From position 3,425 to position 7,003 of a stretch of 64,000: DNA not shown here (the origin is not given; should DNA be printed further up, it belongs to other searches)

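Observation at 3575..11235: Candidate previously undescribed defence module: PLD-nuclease/SNF2 helicase + Type IIG/PglX-like N6A methyltransferase + TIR-domain protein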

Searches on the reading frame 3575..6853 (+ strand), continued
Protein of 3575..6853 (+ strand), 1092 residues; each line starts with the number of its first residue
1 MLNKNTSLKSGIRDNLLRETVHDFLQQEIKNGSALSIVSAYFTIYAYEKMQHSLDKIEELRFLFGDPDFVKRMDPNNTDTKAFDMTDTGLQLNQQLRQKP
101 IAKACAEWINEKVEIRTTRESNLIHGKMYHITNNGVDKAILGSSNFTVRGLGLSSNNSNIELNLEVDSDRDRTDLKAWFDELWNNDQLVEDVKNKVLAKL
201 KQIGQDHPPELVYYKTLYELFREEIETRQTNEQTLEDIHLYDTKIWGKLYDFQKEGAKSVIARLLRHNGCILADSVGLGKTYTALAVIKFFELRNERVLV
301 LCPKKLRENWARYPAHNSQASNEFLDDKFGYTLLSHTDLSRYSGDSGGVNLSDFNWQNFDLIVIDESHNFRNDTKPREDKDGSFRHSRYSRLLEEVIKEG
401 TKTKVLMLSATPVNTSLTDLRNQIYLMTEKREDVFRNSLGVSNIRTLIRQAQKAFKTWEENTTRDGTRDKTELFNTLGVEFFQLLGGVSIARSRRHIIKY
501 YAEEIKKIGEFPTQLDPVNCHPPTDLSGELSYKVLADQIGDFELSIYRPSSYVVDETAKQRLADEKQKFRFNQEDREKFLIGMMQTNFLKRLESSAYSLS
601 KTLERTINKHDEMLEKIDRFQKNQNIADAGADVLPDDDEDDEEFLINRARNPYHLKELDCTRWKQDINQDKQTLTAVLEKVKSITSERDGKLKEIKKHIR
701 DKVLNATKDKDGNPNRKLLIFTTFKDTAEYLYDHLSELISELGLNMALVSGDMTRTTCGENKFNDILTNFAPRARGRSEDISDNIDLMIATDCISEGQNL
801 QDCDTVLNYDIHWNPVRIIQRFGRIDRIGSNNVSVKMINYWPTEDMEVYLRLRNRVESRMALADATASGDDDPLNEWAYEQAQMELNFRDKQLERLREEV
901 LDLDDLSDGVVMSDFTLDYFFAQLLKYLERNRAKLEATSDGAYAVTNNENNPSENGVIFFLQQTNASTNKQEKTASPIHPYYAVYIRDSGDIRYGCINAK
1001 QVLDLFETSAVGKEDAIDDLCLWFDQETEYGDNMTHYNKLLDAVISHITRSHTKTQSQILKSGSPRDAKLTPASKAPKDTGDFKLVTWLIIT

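Call 60: search_protein_families(library=padloc, proteins=[L144:7995-11327:+, L144:11331-12017:+, L144:12224-14248:+, L144:14258-17335:+, L006:18029-18700:+, L005:21600-22676:+, L037:17160-18839:+, L050:3719-5392:+, L013:16809-17789:+], max_evalue=0.00001)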
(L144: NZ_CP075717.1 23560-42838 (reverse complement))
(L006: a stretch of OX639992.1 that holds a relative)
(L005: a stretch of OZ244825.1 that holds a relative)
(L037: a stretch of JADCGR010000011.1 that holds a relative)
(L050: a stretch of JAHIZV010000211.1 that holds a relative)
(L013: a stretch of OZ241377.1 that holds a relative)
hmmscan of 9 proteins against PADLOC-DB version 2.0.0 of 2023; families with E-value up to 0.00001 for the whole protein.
L144:7995-11327:+ (1110 aa): 35 families (the best 25 are shown)
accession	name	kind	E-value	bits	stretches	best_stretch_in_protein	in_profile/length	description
PDLC01075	C3a139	-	1.7e-121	405.3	1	3-1095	4-947/948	HKD+Snf2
PDLC02621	DrmD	-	5e-37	125.6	1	575-857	388-637/1040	DrmD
PDLC02623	DrmD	-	1.1e-30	104.2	1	698-889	510-667/1040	DrmD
PDLC02619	DrmD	-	1.9e-29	100.4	2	664-851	358-541/872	DrmD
PDLC02193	PLD_Helicase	-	3.9e-26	89.5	1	683-878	655-834/905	-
PDLC02500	BrxHI|BrxHII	-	1.6e-25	87.8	1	799-856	529-585/933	BrxHI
PDLC00659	HmaA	-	1.7e-24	83.8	1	576-849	362-616/1176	SNF2 helicase / DEAD-box helicase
PDLC03830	ZacC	-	4.2e-23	79.9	2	359-423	239-300/1019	-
PDLC02843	DpdE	-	7e-23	78.5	2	278-416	179-302/1091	DpdE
PDLC02572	DrmA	-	1e-20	71.4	1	582-848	392-626/1043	DrmA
PDLC04556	PDC-M27C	-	5.9e-20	69.2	2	259-319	39-102/892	-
PDLC02840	DpdE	-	2.5e-18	63.8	1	278-414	180-305/1091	DpdE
PDLC02632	DrmD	-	1.5e-17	61.3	1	588-850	401-631/662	DrmD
PDLC02504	BrxHI|BrxHII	-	5e-17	59.1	1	776-858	511-595/971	BrxHII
PDLC02633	DrmD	-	5.9e-16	55.6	1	585-857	400-642/839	DrmD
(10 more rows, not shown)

L144:11331-12017:+ (228 aa): 0 families

L144:12224-14248:+ (674 aa): 26 families (the best 25 are shown)
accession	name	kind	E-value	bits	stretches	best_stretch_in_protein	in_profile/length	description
PDLC03634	MTase_III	-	3.7e-220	731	1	1-673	2-620/621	Type III methyltransferase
PDLC03641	MTase_III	-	5.6e-99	330.5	1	14-553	17-502/657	Type III methyltransferase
PDLC03637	MTase_III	-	6.1e-84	280.5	2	14-260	49-266/513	Type III methyltransferase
PDLC03635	MTase_III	-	9.7e-68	227.5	2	170-480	260-551/708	Type III methyltransferase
PDLC03644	MTase_III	-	2.7e-63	212.6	1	64-502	4-388/542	Type III methyltransferase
PDLC03642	MTase_III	-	8.6e-53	177.8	2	61-289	43-245/528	Type III methyltransferase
PDLC03636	MTase_III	-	1.6e-51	173.7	2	173-500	92-398/575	Type III methyltransferase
PDLC03640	MTase_III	-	4.4e-49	165.4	1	92-500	39-436/654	Type III methyltransferase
PDLC03639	MTase_III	-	1.2e-39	134.2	2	96-237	85-203/639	Type III methyltransferase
PDLC03354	MTase_II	-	4.3e-35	119.5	1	59-287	22-238/425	Type II methyltransferase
PDLC03638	MTase_III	-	4.5e-32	109.3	3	174-261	428-512/816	Type III methyltransferase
PDLC03646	MTase_III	-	2e-28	96.7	2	173-500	517-829/1057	Type III methyltransferase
PDLC03645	MTase_III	-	2.2e-26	90.2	2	101-273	142-289/709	Type III methyltransferase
PDLC03300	MTase_II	-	9.3e-25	85.3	2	96-237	9-146/302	Type II methyltransferase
PDLC03643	MTase_III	-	2.6e-24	84.2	2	409-504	188-275/465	Type III methyltransferase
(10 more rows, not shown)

L144:14258-17335:+ (1025 aa): 5 families
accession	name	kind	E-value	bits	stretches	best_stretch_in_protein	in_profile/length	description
PDLC03647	REase_III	-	0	1165.2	1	1-1024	1-987/989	Type III restriction enzyme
PDLC03649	REase_III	-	1.5e-109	365.3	1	44-1015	25-959/973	Type III restriction enzyme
PDLC03653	REase_III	-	1.7e-07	27.8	0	520-573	417-470/883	Type III restriction enzyme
PDLC03650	REase_III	-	3.3e-07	27.1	0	528-576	377-425/898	Type III restriction enzyme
PDLC03648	REase_III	-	4.1e-06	23.2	0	528-606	310-381/871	Type III restriction enzyme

L006:18029-18700:+ (224 aa): 11 families
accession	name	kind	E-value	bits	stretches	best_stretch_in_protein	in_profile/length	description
PDLC04933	PDC-S15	-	5.8e-14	50.3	1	104-155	73-126/286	-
PDLC04938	PDC-S15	-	2.6e-13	48.1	1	104-223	112-259/276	-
PDLC04936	PDC-S15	-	3.7e-13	47.5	1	105-156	89-143/300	-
PDLC04927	PDC-S15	-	1.5e-11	41.8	1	107-161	84-140/422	-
PDLC04932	PDC-S15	-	3e-11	41.3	1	101-146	101-146/324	-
PDLC04937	PDC-S15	-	1.4e-10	39.2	1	25-183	31-185/254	-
PDLC04926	PDC-S15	-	1.9e-10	38.3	1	107-155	86-134/300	-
PDLC04931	PDC-S15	-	1.4e-09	36.2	1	15-150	48-168/282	-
PDLC04940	PDC-S15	-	3.1e-09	34.8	1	103-180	117-200/280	-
PDLC04934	PDC-S15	-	1.3e-07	29.1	1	86-147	96-156/416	-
PDLC04930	PDC-S15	-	2.2e-06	25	1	108-144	81-117/380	-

L005:21600-22676:+ (358 aa): 10 families
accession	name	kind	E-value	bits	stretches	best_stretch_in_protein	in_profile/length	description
PDLC03596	REase_MTase_IIG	-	1.2e-21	74.5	1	10-248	852-1099/1148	Type IIG restriction enzyme-methyltransferase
PDLC03601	REase_MTase_IIG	-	1.2e-21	74.3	1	28-237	844-1056/1110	Type IIG restriction enzyme-methyltransferase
PDLC03612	REase_MTase_IIG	-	4.2e-19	66.2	1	25-249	964-1201/1247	Type IIG restriction enzyme-methyltransferase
PDLC03609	REase_MTase_IIG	-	4.7e-12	42.5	1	13-243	701-939/1066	Type IIG restriction enzyme-methyltransferase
PDLC03226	MTase_II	-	4.3e-10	36.8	1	49-241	336-538/579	Type II methyltransferase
PDLC03313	MTase_II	-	4.7e-10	36.6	1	19-244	307-526/563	Type II methyltransferase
PDLC03598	REase_MTase_IIG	-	8.4e-08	28.6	1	38-249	638-843/912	Type IIG restriction enzyme-methyltransferase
PDLC02643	DrmMI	-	1.8e-07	27.4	1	58-242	1031-1216/1347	DrmMI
PDLC03627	REase_MTase_IIG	-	8.2e-07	25.1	1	50-285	737-966/1136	Type IIG restriction enzyme-methyltransferase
PDLC03250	MTase_II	-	9.6e-07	25.8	1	50-237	524-710/775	Type II methyltransferase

L037:17160-18839:+ (559 aa): 20 families
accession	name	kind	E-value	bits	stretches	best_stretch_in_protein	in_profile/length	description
PDLC04135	mad3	-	1.1e-13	49.6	1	4-110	1-99/374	mads_3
PDLC02979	AriA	-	2.1e-09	35.7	1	5-54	3-53/373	-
PDLC02335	AbiLi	-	2.8e-09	34.5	1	3-352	48-244/326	AbiLi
PDLC03859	LmuB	-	4.6e-08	30.7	0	1-51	1-50/611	-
PDLC03865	LmuB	-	7.9e-08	29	0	284-368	911-998/1007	-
PDLC04213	HEC-02A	-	1.1e-07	29.8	0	5-76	3-76/337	-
PDLC04894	PDC-S06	-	1.7e-07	28.1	0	8-62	6-64/740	-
PDLC03878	NsnB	-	3.3e-07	28.4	1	5-93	2-87/345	-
PDLC00093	GajA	-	7.5e-07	26.2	1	4-53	2-51/736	AAA ATPase domain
PDLC02913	ATPase_I-A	-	1.6e-06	25.5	1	3-49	52-98/508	-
PDLC00299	PtuA1|PtuA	-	1.6e-06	25.4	1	3-50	53-100/535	AAA ATPase domain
PDLC00271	PtuA1|PtuA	-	1.9e-06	25.7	0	4-51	2-49/421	AAA ATPase domain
PDLC00278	PtuA1|PtuA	-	2.4e-06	25.1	1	4-51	2-49/436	AAA ATPase domain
PDLC00095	GajA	-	2.4e-06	24.4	1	4-54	2-52/752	AAA ATPase domain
PDLC04176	HEC-01A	-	5.2e-06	24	1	5-105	3-98/371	-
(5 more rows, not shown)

L050:3719-5392:+ (557 aa): 2 families
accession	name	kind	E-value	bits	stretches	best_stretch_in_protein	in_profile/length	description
PDLC02402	Aga_SIR2-PNTD1-PNTD2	-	1.5e-07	28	1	275-362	437-536/876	Class I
PDLC02418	Aga_SIR2-Kinase-PNTD1-PNTD2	-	3.6e-07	26.8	1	274-321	314-361/756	Class I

L013:16809-17789:+ (326 aa): 8 families
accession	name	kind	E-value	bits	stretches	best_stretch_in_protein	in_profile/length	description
PDLC04954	PDC-S19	-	7.7e-132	437.6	1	1-325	1-327/330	-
PDLC04955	PDC-S19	-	2.3e-38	130.3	2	225-325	234-334/338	-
PDLC04952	PDC-S19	-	1e-25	89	2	1-66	1-64/328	-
PDLC04953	PDC-S19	-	1e-21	75.7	1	4-179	6-164/333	-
PDLC04949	PDC-S19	-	1.1e-15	55.8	1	5-66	7-66/334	-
PDLC04948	PDC-S19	-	2.7e-12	44.7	1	2-227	9-225/325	-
PDLC04950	PDC-S19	-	3e-11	41.2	1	2-58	5-60/353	-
PDLC04951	PDC-S19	-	1.3e-06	25.8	1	1-59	1-58/357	-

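Call 67: search_solved_structures(query=window:3575-6853:+, max_evalue=0.001)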
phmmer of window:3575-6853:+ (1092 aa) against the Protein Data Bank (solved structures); distinct sequences matched with E-value up to 0.001: 38.
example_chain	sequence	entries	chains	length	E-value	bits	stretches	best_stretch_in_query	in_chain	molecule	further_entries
6iy2_O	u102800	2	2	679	4.2e-09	38.1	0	244-312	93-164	Transcription regulatory protein SNF2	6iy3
5x0x_O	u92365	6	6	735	5e-09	37.9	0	244-312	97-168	Transcription regulatory protein SNF2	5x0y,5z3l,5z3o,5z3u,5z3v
7otq_K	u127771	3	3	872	8.2e-09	37.2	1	248-313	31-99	Chromodomain-helicase-DNA-binding protein 1-like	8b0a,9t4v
7epu_B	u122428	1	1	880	8.5e-09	37.1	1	248-313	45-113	Chromodomain-helicase-DNA-binding protein 1-like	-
7enn_K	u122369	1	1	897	9e-09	37.1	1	248-313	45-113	Chromodomain-helicase-DNA-binding protein 1-like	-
7egm_A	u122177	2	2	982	1e-08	36.9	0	244-312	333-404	Transcription regulatory protein SNF2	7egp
6ne3_W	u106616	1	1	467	4.6e-08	34.7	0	245-312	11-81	SWI/SNF-related matrix-associated actin-dependent regulator of chromatin subfamily A membe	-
8v4y_W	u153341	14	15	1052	1.4e-07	33.1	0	236-312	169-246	SWI/SNF-related matrix-associated actin-dependent regulator of chromatin subfamily A membe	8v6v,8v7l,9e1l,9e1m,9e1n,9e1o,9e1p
6vz4_K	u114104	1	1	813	1e-06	30.2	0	782-849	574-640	Nuclear protein STH1/NPS1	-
6vzg_K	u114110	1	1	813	1.3e-06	29.9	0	782-849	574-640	Nuclear protein STH1/NPS1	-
5hzr_A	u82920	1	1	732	2.5e-06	29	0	788-860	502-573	SNF2-family ATP dependent chromatin remodeling factor like protein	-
23cp_K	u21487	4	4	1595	1.2e-05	26.7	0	788-860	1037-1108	WD40 repeat-containing protein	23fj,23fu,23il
8qy7_A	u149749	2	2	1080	1.5e-05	26.4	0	248-312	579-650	DEAD/DEAH box helicase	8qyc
8so8_A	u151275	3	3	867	1.5e-05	26.4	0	785-832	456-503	RNA polymerase-associated protein RapA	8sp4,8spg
6bog_A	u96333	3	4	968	2.1e-05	25.9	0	785-831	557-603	RNA polymerase-associated protein RapA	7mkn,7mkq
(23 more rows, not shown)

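Call 79: get_annotated_region(hit=H5, flank=7000)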
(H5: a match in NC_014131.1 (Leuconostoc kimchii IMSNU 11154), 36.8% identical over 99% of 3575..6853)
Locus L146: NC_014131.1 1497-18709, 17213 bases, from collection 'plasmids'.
description: Leuconostoc kimchii IMSNU 11154 plasmid LkipL4701, complete sequence
organism: Leuconostoc kimchii IMSNU 11154 (NCBI taxid 762051)
taxonomy: Bacteria; Bacillota; Bacilli; Lactobacillales; Lactobacillaceae; Leuconostoc; Leuconostoc kimchii; Leuconostoc kimchii IMSNU 11154
host: -; source: -; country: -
typing (MOB-suite, as given by PLSDB): mobilizable; replicon rep_cluster_589; relaxase MOBV
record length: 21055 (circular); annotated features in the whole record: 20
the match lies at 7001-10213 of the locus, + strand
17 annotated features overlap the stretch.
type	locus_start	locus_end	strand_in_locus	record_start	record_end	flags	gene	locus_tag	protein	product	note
CDS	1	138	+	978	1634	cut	-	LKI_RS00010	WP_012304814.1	metalloregulator ArsR/SmtB family transcription factor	GO:0006355 - regulation of DNA-templated transcription [Evidence IEA]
CDS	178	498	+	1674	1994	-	-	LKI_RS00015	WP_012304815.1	thioredoxin domain-containing protein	-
CDS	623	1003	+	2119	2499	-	-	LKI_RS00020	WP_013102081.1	nuclear transport factor 2 family protein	-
CDS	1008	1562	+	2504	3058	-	-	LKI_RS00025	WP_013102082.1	recombinase family protein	GO:0006310 - DNA recombination [Evidence IEA]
CDS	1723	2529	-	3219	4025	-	-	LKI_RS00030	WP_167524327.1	IS3 family transposase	-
CDS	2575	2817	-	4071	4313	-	-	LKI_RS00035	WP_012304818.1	transposase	GO:0006313 - DNA transposition [Evidence IEA]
CDS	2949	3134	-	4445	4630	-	-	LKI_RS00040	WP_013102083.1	hypothetical protein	-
CDS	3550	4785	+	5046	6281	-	mobV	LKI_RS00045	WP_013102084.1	MobV family relaxase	GO:0006310 - DNA recombination [Evidence IEA]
CDS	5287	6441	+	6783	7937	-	-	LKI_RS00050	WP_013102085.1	RepB family plasmid replication initiator protein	GO:0006270 - DNA replication initiation [Evidence IEA]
CDS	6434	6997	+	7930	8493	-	-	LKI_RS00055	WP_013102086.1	hypothetical protein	-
CDS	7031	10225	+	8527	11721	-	-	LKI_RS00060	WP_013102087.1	helicase-related protein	-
CDS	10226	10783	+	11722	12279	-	-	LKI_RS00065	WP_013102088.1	DUF4391 domain-containing protein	-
CDS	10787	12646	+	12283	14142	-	-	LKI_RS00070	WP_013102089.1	DNA methyltransferase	GO:0006306 - DNA methylation [Evidence IEA]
CDS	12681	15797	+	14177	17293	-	-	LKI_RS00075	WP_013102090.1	DEAD/DEAH box helicase family protein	-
CDS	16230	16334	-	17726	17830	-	-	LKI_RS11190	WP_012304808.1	putative holin-like toxin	-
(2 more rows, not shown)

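Call 80: get_annotated_region(hit=H2, flank=7000)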
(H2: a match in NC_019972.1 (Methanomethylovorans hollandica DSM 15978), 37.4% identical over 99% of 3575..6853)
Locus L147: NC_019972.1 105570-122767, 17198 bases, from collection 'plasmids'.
description: Methanomethylovorans hollandica DSM 15978 plasmid pMETHO01, complete sequence
organism: Methanomethylovorans hollandica DSM 15978 (NCBI taxid 867904)
taxonomy: Archaea; Euryarchaeota; Methanomicrobia; Methanosarcinales; Methanosarcinaceae; Methanomethylovorans; Methanomethylovorans hollandica; Methanomethylovorans hollandica DSM 15978
host: -; source: -; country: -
typing (MOB-suite, as given by PLSDB): non-mobilizable; replicon rep_cluster_57
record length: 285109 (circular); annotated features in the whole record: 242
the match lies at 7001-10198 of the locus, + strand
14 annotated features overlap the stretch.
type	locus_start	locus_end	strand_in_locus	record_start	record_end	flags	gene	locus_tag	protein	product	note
CDS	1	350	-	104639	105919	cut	-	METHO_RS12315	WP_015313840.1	ATP-binding protein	-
CDS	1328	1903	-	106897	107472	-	-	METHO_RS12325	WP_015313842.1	hypothetical protein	-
CDS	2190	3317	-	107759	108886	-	-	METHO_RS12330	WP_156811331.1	ISH3 family transposase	-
CDS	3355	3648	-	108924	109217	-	-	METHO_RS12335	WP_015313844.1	hypothetical protein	-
CDS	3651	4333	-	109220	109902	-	-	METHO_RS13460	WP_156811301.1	IS1 family transposase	-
CDS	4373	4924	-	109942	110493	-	-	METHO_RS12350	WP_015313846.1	hypothetical protein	-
CDS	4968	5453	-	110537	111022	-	-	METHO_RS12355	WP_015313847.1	hypothetical protein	-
CDS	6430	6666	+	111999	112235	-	-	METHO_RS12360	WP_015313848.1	hypothetical protein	-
CDS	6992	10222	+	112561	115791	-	-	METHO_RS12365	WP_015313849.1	helicase-related protein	-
CDS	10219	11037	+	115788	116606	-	-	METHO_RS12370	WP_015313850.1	DUF4391 domain-containing protein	-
CDS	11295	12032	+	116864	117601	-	-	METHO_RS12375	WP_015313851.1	hypothetical protein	-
CDS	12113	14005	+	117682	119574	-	-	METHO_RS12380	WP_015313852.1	site-specific DNA-methyltransferase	GO:0006306 - DNA methylation [Evidence IEA]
CDS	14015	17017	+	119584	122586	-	-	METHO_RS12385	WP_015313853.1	DEAD/DEAH box helicase family protein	-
CDS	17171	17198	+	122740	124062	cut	-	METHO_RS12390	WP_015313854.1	restriction endonuclease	GO:0009307 - DNA restriction-modification system [Evidence IEA]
